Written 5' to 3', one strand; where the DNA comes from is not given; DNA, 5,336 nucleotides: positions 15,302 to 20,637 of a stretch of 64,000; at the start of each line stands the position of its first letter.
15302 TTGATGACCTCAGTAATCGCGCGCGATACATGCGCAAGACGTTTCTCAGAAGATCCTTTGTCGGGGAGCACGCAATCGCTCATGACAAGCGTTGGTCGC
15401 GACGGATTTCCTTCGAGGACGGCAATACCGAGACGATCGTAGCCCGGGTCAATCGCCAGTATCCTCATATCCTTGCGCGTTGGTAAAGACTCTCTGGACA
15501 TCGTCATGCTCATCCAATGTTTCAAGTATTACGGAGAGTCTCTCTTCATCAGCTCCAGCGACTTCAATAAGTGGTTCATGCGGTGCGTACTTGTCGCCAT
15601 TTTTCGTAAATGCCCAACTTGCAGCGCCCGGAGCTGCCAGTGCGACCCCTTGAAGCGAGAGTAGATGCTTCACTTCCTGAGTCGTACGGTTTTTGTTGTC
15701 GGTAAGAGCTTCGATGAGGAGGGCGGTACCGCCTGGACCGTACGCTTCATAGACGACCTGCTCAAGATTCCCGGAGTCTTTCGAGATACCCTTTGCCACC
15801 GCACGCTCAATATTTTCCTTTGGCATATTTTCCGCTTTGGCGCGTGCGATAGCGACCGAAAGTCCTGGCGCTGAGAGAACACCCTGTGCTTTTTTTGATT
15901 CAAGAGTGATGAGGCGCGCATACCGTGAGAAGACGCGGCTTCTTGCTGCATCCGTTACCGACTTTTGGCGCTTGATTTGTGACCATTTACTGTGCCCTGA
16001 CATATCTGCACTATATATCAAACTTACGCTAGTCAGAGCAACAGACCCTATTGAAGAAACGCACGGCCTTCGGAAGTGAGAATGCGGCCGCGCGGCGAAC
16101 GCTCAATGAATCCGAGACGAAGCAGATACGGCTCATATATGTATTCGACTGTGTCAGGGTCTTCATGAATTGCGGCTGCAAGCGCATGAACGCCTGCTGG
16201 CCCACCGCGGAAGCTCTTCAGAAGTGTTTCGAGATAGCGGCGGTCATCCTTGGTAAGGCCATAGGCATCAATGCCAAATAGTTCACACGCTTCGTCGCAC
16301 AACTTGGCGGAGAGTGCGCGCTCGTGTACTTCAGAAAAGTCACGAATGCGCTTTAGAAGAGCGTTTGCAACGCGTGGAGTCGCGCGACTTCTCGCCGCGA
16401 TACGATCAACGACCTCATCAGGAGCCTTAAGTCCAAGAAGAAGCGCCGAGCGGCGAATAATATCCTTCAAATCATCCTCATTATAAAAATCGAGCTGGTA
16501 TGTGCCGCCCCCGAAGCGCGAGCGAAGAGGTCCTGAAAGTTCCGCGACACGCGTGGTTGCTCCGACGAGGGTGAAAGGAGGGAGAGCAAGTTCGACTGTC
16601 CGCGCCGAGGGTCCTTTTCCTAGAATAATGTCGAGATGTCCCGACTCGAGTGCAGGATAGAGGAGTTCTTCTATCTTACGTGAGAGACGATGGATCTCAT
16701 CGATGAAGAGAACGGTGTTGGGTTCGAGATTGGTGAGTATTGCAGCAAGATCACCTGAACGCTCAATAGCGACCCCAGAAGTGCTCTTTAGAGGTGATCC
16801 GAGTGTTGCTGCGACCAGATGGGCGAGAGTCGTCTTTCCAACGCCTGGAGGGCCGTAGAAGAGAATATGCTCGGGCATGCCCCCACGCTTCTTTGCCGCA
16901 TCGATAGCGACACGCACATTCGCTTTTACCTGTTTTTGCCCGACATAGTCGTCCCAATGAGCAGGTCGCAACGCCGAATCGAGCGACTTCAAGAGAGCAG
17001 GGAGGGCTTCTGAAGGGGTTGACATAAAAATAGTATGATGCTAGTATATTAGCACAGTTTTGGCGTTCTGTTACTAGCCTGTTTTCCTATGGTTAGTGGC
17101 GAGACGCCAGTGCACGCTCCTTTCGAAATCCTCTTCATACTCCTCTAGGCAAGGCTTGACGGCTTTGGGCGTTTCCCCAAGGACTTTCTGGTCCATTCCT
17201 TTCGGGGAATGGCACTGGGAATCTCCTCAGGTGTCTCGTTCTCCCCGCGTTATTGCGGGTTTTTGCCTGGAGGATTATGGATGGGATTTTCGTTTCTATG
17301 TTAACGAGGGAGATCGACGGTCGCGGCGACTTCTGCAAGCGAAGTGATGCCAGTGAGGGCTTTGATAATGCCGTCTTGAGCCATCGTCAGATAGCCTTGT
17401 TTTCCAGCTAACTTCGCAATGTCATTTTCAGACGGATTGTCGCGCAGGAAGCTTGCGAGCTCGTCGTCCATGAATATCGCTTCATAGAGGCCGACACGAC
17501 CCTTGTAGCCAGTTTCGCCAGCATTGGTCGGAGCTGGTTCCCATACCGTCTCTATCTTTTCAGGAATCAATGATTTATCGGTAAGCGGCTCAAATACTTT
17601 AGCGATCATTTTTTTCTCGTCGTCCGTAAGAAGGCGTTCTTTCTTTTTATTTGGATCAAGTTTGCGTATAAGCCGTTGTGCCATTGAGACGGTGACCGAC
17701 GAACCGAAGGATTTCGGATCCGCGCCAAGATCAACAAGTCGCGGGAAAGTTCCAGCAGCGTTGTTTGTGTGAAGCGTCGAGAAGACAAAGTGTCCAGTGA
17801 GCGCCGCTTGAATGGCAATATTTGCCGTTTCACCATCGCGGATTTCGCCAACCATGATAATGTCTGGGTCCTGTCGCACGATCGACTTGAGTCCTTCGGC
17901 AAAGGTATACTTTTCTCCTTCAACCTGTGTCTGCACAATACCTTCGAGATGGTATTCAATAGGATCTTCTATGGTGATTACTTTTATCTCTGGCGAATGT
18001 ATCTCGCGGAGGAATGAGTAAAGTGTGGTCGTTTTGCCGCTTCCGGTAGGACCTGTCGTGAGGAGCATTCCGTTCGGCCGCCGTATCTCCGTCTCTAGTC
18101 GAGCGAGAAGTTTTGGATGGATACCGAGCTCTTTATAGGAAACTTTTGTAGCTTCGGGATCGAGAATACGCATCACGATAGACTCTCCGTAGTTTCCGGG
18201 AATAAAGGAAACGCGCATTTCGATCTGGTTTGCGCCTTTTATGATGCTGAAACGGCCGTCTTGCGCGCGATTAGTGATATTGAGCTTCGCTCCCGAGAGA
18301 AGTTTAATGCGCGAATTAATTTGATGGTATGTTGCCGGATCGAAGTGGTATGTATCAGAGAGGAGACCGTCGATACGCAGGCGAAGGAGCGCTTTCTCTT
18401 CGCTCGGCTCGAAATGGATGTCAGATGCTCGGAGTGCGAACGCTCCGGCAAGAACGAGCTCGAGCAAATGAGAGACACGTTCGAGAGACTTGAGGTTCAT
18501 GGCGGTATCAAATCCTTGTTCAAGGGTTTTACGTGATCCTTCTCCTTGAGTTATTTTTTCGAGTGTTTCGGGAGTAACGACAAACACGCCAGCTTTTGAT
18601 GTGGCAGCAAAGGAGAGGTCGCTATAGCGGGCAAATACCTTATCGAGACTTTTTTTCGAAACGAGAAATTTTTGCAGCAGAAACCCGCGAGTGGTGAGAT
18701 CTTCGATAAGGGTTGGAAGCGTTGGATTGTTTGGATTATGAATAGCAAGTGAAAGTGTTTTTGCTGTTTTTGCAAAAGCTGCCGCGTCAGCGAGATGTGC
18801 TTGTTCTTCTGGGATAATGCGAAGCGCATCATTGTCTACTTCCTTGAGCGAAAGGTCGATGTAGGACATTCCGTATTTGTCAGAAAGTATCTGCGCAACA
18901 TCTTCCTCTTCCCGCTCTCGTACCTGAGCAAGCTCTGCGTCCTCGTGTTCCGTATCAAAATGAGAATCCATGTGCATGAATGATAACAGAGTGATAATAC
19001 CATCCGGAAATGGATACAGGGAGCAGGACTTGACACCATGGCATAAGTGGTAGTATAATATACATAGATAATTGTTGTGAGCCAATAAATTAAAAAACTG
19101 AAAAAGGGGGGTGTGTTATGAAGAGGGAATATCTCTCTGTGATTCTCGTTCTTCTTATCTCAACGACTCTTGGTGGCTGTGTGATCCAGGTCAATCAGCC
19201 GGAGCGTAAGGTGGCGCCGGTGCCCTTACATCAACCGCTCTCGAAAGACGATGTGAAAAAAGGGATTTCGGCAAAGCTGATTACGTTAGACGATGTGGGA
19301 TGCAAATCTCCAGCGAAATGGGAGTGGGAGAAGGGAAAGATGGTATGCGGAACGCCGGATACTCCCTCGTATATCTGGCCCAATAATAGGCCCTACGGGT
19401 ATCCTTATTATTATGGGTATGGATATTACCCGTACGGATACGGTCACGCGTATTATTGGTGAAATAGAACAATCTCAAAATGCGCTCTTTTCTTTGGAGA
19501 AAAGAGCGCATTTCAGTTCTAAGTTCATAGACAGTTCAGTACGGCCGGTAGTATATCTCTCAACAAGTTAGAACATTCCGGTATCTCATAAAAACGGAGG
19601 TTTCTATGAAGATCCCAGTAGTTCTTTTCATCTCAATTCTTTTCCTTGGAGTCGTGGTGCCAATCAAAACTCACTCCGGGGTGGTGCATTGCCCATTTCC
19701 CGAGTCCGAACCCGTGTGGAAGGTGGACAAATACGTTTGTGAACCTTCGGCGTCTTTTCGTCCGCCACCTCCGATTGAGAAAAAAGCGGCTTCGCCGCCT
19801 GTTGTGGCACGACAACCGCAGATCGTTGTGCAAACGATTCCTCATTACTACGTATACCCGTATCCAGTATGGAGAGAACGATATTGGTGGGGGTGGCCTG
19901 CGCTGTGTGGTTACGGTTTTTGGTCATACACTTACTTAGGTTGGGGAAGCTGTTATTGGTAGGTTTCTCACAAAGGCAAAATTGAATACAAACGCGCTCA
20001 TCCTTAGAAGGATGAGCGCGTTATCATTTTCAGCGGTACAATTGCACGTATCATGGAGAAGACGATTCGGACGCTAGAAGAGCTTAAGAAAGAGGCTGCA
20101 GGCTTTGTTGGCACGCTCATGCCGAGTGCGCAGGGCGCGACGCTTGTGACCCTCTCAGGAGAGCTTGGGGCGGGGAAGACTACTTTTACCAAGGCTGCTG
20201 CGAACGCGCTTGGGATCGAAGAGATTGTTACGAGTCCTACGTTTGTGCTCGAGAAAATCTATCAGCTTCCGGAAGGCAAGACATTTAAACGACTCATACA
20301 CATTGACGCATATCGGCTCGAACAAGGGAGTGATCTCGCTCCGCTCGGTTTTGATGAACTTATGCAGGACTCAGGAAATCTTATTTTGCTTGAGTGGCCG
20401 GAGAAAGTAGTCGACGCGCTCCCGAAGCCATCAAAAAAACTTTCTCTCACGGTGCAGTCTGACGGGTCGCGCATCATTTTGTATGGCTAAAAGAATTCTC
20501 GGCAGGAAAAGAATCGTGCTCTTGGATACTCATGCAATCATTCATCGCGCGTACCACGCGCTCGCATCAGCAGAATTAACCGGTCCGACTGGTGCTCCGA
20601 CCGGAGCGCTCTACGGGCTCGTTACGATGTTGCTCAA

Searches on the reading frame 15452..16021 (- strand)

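Call 93: search_protein_families(library=pfam, proteins=[window:15452-16021:-], max_evalue=0.00001)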
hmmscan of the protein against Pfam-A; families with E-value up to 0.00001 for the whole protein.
window:15452-16021:- (190 aa): 2 families
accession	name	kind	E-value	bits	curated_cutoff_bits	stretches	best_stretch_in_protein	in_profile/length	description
PF01709.26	Transcrip_reg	-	3.7e-24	85.7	27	1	86-142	1-57/160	TACO1/YebC second and third domain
PF20772.2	TACO1_YebC_N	-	6.2e-19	68.7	36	1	11-78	1-70/73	TACO1/YebC protein N-terminal domain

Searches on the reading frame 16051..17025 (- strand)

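Call 93: search_protein_families(library=pfam, proteins=[window:16051-17025:-], max_evalue=0.00001)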
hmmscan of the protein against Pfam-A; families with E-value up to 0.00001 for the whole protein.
window:16051-17025:- (325 aa): 8 families
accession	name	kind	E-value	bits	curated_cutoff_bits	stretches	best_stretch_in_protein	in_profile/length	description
PF05496.18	RuvB_N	-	2.8e-66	222.6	27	1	19-172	1-154/159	Holliday junction DNA helicase RuvB P-loop domain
PF05491.19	RuvB_C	-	2.6e-24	85.4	24.7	1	255-325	2-72/72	RuvB C-terminal winged helix domain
PF17864.7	AAA_lid_4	-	6.3e-20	71.1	27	1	181-253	1-74/74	RuvB AAA lid domain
PF00004.35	AAA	-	9.5e-20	71.8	21.2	1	54-171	1-123/131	ATPase family associated with various cellular activities (AAA)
PF07728.20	AAA_5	-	2e-09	38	22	1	53-171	1-139/139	AAA domain (dynein-related subfamily)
PF01078.27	Mg_chelatase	-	7.9e-07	29.1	20.3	0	26-76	4-47/207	Magnesium chelatase, subunit ChlI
PF13191.12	AAA_16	-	1.9e-06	28.9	32.6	0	45-77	18-50/167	AAA ATPase domain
PF13401.12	AAA_22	-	2.8e-06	28.1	27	0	53-77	7-31/130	AAA domain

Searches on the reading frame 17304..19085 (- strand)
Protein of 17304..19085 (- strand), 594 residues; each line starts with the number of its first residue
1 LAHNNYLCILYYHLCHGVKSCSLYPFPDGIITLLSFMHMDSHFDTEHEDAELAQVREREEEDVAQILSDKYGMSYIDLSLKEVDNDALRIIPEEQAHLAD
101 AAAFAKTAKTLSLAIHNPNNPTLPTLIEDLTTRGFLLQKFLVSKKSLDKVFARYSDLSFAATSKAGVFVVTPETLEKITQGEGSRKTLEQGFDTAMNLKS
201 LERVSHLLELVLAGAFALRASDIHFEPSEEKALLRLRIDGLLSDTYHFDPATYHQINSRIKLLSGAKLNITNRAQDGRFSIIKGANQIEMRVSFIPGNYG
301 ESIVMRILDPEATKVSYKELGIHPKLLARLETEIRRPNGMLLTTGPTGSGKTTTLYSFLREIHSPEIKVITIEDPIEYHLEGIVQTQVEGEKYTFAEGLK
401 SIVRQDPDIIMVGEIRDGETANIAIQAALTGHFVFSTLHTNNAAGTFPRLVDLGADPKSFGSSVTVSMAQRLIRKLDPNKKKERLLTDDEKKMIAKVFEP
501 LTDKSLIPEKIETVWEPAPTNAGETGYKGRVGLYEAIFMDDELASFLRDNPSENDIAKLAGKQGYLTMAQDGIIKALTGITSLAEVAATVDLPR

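Call 64: search_protein_families(library=pfam, proteins=[window:17304-19085:-], max_evalue=0.001)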
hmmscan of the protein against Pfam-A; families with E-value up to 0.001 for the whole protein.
window:17304-19085:- (594 aa): 3 families
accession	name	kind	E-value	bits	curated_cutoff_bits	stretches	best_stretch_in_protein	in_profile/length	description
PF00437.27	T2SSE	-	4.9e-103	345.1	24.9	1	200-587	4-369/370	Type II/IV secretion system protein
PF05157.20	MshEN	-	8e-05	23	23.1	1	71-156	1-85/90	MshEN domain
PF25199.1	nSTAND_NTPase5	-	8.9e-05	22.8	34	1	319-392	21-97/145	Novel STAND NTPase 5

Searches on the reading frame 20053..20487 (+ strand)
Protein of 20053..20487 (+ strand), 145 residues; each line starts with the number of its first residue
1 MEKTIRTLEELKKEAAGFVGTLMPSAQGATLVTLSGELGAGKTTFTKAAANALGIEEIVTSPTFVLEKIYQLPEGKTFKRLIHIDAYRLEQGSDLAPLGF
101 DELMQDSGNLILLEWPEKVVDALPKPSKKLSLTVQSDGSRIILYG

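Call 64: search_protein_families(library=pfam, proteins=[window:20053-20487:+], max_evalue=0.001)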
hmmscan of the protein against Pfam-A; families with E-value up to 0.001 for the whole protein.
window:20053-20487:+ (145 aa): 1 family
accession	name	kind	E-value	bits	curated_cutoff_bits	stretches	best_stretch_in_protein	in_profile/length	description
PF02367.23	TsaE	-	1.5e-30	106.2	26.6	1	19-137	11-123/128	Threonylcarbamoyl adenosine biosynthesis protein TsaE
